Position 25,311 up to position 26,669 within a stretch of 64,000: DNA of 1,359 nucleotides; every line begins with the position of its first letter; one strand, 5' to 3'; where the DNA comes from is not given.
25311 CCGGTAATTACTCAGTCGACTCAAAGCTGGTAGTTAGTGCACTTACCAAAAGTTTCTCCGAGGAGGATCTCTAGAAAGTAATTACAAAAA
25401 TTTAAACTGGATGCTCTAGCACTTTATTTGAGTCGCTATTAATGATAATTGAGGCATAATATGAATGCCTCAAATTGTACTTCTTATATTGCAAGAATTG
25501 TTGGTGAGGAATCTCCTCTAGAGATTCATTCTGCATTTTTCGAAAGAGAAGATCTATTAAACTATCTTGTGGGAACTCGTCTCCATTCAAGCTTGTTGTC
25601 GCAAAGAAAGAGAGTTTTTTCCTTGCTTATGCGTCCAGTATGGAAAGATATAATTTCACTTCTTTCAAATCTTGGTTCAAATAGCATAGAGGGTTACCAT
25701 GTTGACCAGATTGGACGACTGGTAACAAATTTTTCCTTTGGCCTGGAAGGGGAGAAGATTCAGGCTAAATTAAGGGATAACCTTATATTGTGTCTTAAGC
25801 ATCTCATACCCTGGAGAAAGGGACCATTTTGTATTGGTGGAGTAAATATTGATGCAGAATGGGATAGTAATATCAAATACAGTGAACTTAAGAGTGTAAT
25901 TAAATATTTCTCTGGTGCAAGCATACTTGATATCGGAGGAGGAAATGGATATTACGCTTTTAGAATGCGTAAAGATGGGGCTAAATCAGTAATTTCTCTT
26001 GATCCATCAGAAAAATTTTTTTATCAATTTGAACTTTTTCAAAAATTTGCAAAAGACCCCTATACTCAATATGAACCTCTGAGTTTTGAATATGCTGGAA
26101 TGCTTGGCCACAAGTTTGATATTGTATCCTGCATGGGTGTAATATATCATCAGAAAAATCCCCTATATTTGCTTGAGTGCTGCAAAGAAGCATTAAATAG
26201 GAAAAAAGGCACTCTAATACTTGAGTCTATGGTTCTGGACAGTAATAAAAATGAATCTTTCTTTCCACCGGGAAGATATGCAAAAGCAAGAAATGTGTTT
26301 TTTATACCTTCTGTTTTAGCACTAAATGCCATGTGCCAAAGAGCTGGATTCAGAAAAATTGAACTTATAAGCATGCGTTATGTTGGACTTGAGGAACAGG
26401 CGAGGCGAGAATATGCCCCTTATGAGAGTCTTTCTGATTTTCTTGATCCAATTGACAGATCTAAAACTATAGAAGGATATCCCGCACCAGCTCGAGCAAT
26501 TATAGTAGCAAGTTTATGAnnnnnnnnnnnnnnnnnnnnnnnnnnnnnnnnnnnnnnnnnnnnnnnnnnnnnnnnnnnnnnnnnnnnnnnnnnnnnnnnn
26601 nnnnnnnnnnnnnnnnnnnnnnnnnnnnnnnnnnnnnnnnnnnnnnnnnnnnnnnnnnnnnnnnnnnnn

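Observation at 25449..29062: cmoB (no cmoA) translationally coupled to an 848-aa protein with an unknown 450-aa N-terminal domain fused to a GT4 glycosyltransferase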

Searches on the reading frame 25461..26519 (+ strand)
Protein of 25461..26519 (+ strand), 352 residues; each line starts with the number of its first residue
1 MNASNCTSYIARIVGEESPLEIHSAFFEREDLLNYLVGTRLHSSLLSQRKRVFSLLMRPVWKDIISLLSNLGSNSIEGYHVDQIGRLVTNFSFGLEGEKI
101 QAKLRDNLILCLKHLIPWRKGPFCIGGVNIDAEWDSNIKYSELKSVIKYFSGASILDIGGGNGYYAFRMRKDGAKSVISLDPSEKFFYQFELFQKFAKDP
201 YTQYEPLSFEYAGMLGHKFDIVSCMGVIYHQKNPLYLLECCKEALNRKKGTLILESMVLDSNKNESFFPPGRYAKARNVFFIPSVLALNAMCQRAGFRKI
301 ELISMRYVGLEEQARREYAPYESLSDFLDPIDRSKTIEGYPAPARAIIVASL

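Call 5: search_protein_families(library=pfam, proteins=[window:25461-26519:+], max_evalue=0.01)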
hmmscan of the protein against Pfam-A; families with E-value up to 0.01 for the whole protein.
window:25461-26519:+ (352 aa): 7 families
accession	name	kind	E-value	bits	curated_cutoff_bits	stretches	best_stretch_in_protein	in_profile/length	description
PF08003.17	Methyltransf_9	-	1.4e-75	254.7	23.8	1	97-350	61-313/315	Protein of unknown function (DUF1698)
PF13489.12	Methyltransf_23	-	2.2e-14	53.9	27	1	150-301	21-163/164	Methyltransferase domain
PF08241.18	Methyltransf_11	-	8.8e-07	29.9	21.2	1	156-251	1-92/95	Methyltransferase domain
PF08242.18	Methyltransf_12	-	2e-06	28.9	30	1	156-246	1-93/98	Methyltransferase domain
PF13649.12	Methyltransf_25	-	4.1e-06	27.8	27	1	155-245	1-93/97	Methyltransferase domain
PF13847.12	Methyltransf_31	-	0.00014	22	27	1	151-258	3-113/145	Methyltransferase domain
PF05219.18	DREV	-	0.00097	18.8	26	1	153-279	96-209/265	DREV methyltransferase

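Call 6: search_protein_families(library=ncbifam, proteins=[window:25461-26519:+], max_evalue=0.01)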
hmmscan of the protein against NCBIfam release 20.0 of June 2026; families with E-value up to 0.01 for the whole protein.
window:25461-26519:+ (352 aa): 9 families
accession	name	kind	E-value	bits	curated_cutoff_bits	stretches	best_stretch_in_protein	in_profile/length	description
NF011650.0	PRK15068.1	equivalog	1.8e-88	296.5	209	1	96-350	67-321/324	tRNA 5-methoxyuridine(34)/uridine 5-oxyacetic acid(34) synthase CmoB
TIGR00452.1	TIGR00452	equivalog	1.5e-86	290.1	275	1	98-350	64-315/316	tRNA 5-methoxyuridine(34)/uridine 5-oxyacetic acid(34) synthase CmoB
TIGR04290.1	meth_Rta_06860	hypoth_equivalog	2.3e-17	63.2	300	1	137-264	34-159/226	TIGR04290 family methyltransferase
TIGR01983.1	UbiG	equivalog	6.3e-10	38.7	102.95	1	142-256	45-153/228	bifunctional 2-polyprenyl-6-hydroxyphenol methylase/3-demethylubiquinol 3-O-methyltransferase UbiG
TIGR02021.1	BchM-ChlM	equivalog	0.00046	19.7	158.9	1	148-231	50-131/218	magnesium protoporphyrin IX methyltransferase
NF043040.1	corrin_prot_MT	hypoth_equivalog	0.0011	18.4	180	1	151-191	41-80/216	corrinoid protein-associated methyltransferase CpaM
TIGR02072.1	BioC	equivalog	0.0034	17.2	184.95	1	146-260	26-138/244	malonyl-ACP O-methyltransferase BioC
NF045667.1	MTase_DVU1556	equivalog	0.0073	15.8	155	0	148-298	19-161/213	DVU_1556 family methyltransferase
TIGR01934.1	MenG_MenH_UbiE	subfamily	0.0087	15.4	158.35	0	146-187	34-75/223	ubiquinone/menaquinone biosynthesis methyltransferase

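Call 15: find_homologous_proteins(query=window:25461-26516:+)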
Query window:25461-26516:+ (352 aa): 4508 proteins with E <= 0.001 among 6334 candidates; the best 120 are listed.
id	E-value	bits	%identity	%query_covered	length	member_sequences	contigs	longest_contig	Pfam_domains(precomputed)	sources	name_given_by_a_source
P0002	3.9e-236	800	100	100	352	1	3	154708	PF13847.13,PF13489.13,PF08003.18,PF13649.13,PF08241.19,PF08242.19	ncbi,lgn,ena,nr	ncbi:MAG TPA: tRNA 5-methoxyuridine(34)/uridine 5-oxyacetic acid(34) synthase CmoB [Oligoflexia bact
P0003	2.2e-104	367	56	93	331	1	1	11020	PF13847.13,PF13489.13,PF08003.18,PF13649.13,PF08241.19,PF08242.19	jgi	-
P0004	6.9e-98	346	51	93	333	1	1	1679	PF13847.13,PF13489.13,PF08003.18,PF02353.27,PF13649.13,PF08241.19,PF08242.19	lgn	-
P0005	4.3e-96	340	50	92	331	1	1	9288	PF13847.13,PF13489.13,PF08003.18,PF13649.13,PF08241.19,PF08242.19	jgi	jgi:tRNA (mo5U34)-methyltransferase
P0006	8.1e-94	333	52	93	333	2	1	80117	PF13847.13,PF13489.13,PF08003.18,PF02353.27,PF13649.13,PF08241.19,PF08242.19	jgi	jgi:tRNA (mo5U34)-methyltransferase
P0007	1.0e-93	332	52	93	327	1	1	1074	PF13847.13,PF13489.13,PF08003.18,PF02353.27,PF13649.13,PF08241.19,PF08242.19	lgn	-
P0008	2.6e-92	328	49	92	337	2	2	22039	PF13847.13,PF13489.13,PF08003.18,PF13649.13,PF05219.18,PF08241.19,PF08242.19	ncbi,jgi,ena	jgi:tRNA (mo5U34)-methyltransferase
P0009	3.0e-92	327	49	92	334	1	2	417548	PF13847.13,PF13489.13,PF08003.18,PF13649.13,PF08241.19,PF08242.19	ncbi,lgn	-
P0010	2.5e-89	318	47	92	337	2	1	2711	PF13847.13,PF13489.13,PF08003.18,PF13649.13,PF05219.18,PF08241.19,PF08242.19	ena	-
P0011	4.1e-89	317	48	93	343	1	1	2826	PF13847.13,PF13489.13,PF08003.18,PF13649.13,PF05219.18,PF08241.19,PF08242.19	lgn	-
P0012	4.4e-89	317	49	92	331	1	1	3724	PF13847.13,PF13489.13,PF08003.18,PF13649.13,PF08241.19,PF08242.19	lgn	-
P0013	1.4e-85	305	46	93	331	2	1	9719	PF13847.13,PF13489.13,PF08003.18,PF13649.13,PF08241.19,PF08242.19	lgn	-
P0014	6.2e-84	300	46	93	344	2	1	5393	PF13847.13,PF13489.13,PF08003.18,PF13649.13,PF08241.19,PF08242.19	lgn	-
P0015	1.1e-83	299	47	93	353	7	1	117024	PF13847.13,PF13489.13,PF08003.18,PF13649.13,PF08241.19,PF08242.19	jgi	jgi:tRNA (mo5U34)-methyltransferase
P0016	6.0e-83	297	45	95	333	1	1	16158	PF13847.13,PF13489.13,PF08003.18,PF13649.13,PF08241.19,PF08242.19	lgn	-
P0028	6.9e-69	251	42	88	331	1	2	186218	PF13847.13,PF13489.13,PF08003.18,PF13649.13,PF08241.19,PF08242.19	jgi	-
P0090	7.1e-60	221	41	84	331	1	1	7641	PF13847.13,PF13489.13,PF08003.18,PF13649.13,PF08241.19,PF08242.19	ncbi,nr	ncbi:MAG: tRNA 5-methoxyuridine(34)/uridine 5-oxyacetic acid(34) synthase CmoB [Bdellovibrionales ba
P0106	2.4e-59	219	45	68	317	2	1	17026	PF13489.13,PF08003.18,PF08241.19,PF08242.19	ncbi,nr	ncbi:MAG: tRNA 5-methoxyuridine(34)/uridine 5-oxyacetic acid(34) synthase CmoB [Bdellovibrionales ba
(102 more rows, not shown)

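Call 17: find_encoding_contigs(protein=P0003, flank=6000, max_places=2)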
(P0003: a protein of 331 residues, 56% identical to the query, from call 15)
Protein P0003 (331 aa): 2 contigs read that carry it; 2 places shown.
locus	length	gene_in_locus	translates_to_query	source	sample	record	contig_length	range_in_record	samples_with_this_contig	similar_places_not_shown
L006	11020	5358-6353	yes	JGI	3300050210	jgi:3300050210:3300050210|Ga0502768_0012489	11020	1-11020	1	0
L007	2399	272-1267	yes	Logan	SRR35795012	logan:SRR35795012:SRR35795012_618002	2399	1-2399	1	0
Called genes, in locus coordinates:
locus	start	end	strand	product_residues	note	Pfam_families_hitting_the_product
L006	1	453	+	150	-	?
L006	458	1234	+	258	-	PF12679:ABC2_membrane_2, PF12730:ABC2_membrane_4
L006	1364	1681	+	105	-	-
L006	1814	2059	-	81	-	PF04316:FlgM (weak)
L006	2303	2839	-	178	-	PF13581:HATPase_c_2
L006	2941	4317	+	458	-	PF13458:Peripla_BP_6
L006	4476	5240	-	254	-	PF01209:Ubie_methyltran (faint), PF01739:CheR (faint), PF13847:Methyltransf_31, PF08241:Methyltransf_11 (weak), PF08242:Methyltransf_12, PF13649:Methyltransf_25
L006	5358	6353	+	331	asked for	PF08003:Methyltransf_9, PF13489:Methyltransf_23, PF13649:Methyltransf_25, PF13847:Methyltransf_31 (weak), PF08241:Methyltransf_11, PF08242:Methyltransf_12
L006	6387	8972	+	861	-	PF13439:Glyco_transf_4, PF20706:GT4-conflict, PF00534:Glycos_transf_1, PF13692:Glyco_trans_1_4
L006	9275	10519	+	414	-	PF11104:PilM_2 (faint), PF14450:FtsA, PF02491:SHS2_FTSA, PF06723:MreB_Mbl, PF06277:EutA (weak), PF14450:FtsA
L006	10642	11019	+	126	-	?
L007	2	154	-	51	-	?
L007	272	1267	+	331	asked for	PF08003:Methyltransf_9, PF13489:Methyltransf_23, PF13649:Methyltransf_25, PF13847:Methyltransf_31 (weak), PF08241:Methyltransf_11, PF08242:Methyltransf_12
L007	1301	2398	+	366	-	?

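Call 18: find_encoding_contigs(protein=P0006, flank=6000, max_places=2)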
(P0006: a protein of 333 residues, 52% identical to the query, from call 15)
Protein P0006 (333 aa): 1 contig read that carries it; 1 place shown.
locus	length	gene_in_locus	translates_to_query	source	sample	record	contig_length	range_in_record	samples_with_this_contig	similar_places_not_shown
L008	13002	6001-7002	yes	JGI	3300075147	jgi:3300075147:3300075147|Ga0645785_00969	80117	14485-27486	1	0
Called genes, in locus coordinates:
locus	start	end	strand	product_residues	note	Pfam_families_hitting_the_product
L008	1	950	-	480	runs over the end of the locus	-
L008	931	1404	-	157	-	-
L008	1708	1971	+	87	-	-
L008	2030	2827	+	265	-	PF04351:PilP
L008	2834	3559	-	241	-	PF00072:Response_reg, PF00512:HisKA (faint)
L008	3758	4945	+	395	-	PF01368:DHH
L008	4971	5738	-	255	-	PF01209:Ubie_methyltran (weak), PF13847:Methyltransf_31, PF01739:CheR (weak), PF08241:Methyltransf_11, PF08242:Methyltransf_12, PF13649:Methyltransf_25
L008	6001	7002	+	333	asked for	PF08003:Methyltransf_9, PF02353:CMAS (weak), PF13489:Methyltransf_23, PF13649:Methyltransf_25, PF13847:Methyltransf_31, PF08241:Methyltransf_11, PF08242:Methyltransf_12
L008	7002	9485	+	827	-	PF13439:Glyco_transf_4, PF00534:Glycos_transf_1, PF13692:Glyco_trans_1_4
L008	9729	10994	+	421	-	PF11104:PilM_2 (faint), PF14450:FtsA, PF02491:SHS2_FTSA, PF06277:EutA (weak), PF06723:MreB_Mbl, PF14450:FtsA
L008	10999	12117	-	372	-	PF00989:PAS, PF13426:PAS_9, PF08447:PAS_3, PF00512:HisKA, PF02518:HATPase_c, PF14501:HATPase_c_5 (faint)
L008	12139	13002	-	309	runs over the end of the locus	PF08668:HDOD, PF01966:HD (weak)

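Call 19: find_encoding_contigs(protein=P0009, flank=6000, max_places=2)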
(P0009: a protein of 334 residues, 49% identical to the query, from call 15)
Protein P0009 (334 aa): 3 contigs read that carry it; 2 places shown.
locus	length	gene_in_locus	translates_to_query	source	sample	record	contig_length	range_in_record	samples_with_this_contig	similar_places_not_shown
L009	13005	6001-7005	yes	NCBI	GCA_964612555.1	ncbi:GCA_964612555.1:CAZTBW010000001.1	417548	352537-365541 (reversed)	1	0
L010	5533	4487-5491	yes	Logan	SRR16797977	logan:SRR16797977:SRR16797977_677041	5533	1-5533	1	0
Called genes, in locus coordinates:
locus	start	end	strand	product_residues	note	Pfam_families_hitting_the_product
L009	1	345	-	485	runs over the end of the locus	-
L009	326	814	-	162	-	-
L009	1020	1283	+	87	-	PF03966:Trm112p (weak)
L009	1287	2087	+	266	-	PF04351:PilP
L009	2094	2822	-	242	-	PF00072:Response_reg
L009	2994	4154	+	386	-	PF01368:DHH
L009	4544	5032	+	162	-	-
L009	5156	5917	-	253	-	PF01209:Ubie_methyltran (weak), PF13847:Methyltransf_31, PF08241:Methyltransf_11 (weak), PF08242:Methyltransf_12, PF13649:Methyltransf_25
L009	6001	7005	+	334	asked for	PF08003:Methyltransf_9, PF13489:Methyltransf_23, PF08241:Methyltransf_11, PF08242:Methyltransf_12, PF13649:Methyltransf_25, PF13847:Methyltransf_31 (weak)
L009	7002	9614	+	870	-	PF13439:Glyco_transf_4, PF00534:Glycos_transf_1, PF20706:GT4-conflict (weak), PF13692:Glyco_trans_1_4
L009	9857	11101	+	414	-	PF11104:PilM_2 (faint), PF14450:FtsA, PF02491:SHS2_FTSA, PF06723:MreB_Mbl, PF06277:EutA (weak), PF14450:FtsA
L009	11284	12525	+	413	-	-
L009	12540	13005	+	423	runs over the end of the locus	PF09967:DUF2201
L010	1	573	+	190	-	?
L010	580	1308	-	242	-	PF00072:Response_reg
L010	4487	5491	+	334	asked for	PF08003:Methyltransf_9, PF13489:Methyltransf_23, PF08241:Methyltransf_11, PF08242:Methyltransf_12, PF13649:Methyltransf_25, PF13847:Methyltransf_31 (weak)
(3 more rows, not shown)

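Call 36: search_protein_families(library=ncbifam, proteins=[L006:4476-5240:-], max_evalue=0.00001)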
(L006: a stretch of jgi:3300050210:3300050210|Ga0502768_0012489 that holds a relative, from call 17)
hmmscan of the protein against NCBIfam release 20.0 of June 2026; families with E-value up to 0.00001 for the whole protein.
L006:4476-5240:- (254 aa): 8 families
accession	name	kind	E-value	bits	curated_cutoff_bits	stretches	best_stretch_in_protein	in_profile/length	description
TIGR00740.1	TIGR00740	equivalog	3.7e-63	213.4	193.3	1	22-253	13-238/239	carboxy-S-adenosyl-L-methionine synthase CmoA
NF011995.0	PRK15451.1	equivalog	2.5e-45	154.9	285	1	23-252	17-240/247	carboxy-S-adenosyl-L-methionine synthase CmoA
NF043040.1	corrin_prot_MT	hypoth_equivalog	4.1e-10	39.4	180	1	48-178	27-151/216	corrinoid protein-associated methyltransferase CpaM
TIGR02072.1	BioC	equivalog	5.1e-09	36.3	184.95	1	57-210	29-165/244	malonyl-ACP O-methyltransferase BioC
NF040539.1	AST_met_ArsM_2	exception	5.7e-09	36.2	240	1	55-177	48-166/262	putative arsinothricin biosynthesis methyltransferase ArsM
NF001244.0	PRK00216.1-5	equivalog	3.8e-07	29.6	216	1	62-141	48-120/236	bifunctional demethylmenaquinone methyltransferase/2-methoxy-6-polyprenyl-1,4-benzoquinol methylase UbiE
TIGR01934.1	MenG_MenH_UbiE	subfamily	1.6e-06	27.6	158.35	1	59-190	36-157/223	ubiquinone/menaquinone biosynthesis methyltransferase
NF041820.1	daptide_MTase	equivalog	6.2e-06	25.9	175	1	96-184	60-152/243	daptide-type RiPP biosynthesis methyltransferase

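Call 38: find_encoding_contigs(protein=P0106, flank=5000, max_places=1)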
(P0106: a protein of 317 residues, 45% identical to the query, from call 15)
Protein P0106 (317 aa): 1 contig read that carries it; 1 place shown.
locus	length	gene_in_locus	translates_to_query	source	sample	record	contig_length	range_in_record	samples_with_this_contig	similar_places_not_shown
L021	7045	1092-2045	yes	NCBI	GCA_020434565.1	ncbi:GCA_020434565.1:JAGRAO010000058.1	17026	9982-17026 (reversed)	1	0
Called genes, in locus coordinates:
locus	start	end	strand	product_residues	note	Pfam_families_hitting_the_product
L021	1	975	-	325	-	?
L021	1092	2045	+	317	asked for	PF08003:Methyltransf_9, PF13489:Methyltransf_23, PF08241:Methyltransf_11 (weak), PF08242:Methyltransf_12 (weak)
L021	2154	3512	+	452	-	PF00072:Response_reg, PF07728:AAA_5 (faint), PF00158:Sigma54_activat, PF14532:Sigma54_activ_2, PF25601:AAA_lid_14, PF02954:HTH_8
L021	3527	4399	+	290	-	-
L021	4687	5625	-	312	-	PF01379:Porphobil_deam, PF03900:Porphobil_deamC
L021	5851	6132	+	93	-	-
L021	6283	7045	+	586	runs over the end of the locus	PF13231:PMT_2 (weak), PF07719:TPR_2 (faint), PF14559:TPR_19 (faint), PF00515:TPR_1 (faint), PF13176:TPR_7 (faint), PF13424:TPR_12 (faint), PF13414:TPR_11 (weak), PF13432:TPR_16, +2 more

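Call 39: find_encoding_contigs(protein=P0028, flank=5000, max_places=1)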
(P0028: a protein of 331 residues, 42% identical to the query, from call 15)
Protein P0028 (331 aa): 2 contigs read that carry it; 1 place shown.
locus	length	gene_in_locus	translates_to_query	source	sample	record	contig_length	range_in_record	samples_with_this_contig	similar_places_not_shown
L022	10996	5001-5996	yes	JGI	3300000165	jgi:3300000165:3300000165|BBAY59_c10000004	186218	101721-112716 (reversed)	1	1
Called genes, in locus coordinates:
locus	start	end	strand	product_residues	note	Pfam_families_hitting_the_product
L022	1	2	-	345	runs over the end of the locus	-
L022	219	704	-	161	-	-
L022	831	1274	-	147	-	PF05099:TerB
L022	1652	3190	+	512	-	-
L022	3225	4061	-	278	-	-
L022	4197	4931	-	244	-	PF01209:Ubie_methyltran (weak), PF01739:CheR (faint), PF13847:Methyltransf_31, PF08241:Methyltransf_11, PF08242:Methyltransf_12, PF13649:Methyltransf_25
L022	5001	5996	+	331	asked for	PF08003:Methyltransf_9, PF13489:Methyltransf_23, PF08241:Methyltransf_11, PF08242:Methyltransf_12 (weak), PF13649:Methyltransf_25, PF13847:Methyltransf_31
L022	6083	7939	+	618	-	PF00535:Glycos_transf_2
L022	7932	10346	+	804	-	-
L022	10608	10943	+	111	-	PF12797:Fer4_2 (faint), PF12837:Fer4_6 (faint), PF13237:Fer4_10 (faint), PF13183:Fer4_8 (faint), PF12838:Fer4_7, PF13187:Fer4_9 (weak), PF13534:Fer4_17 (faint), PF00037:Fer4, +1 more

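Call 53: search_protein_families(library=pfam, proteins=[L022:6083-7939:+, L022:3225-4061:-], max_evalue=0.001)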
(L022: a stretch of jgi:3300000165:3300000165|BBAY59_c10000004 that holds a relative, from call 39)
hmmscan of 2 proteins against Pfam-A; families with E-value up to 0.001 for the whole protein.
L022:6083-7939:+ (618 aa): 2 families
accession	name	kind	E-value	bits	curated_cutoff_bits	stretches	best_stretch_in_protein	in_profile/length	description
PF00535.33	Glycos_transf_2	-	4.9e-13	49.8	23.3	1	317-487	2-166/168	Glycosyl transferase family 2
PF10111.15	Glyco_tranf_2_2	-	0.00061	19.8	27.3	0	317-414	2-98/276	Glycosyltransferase like family 2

L022:3225-4061:- (278 aa): 0 families
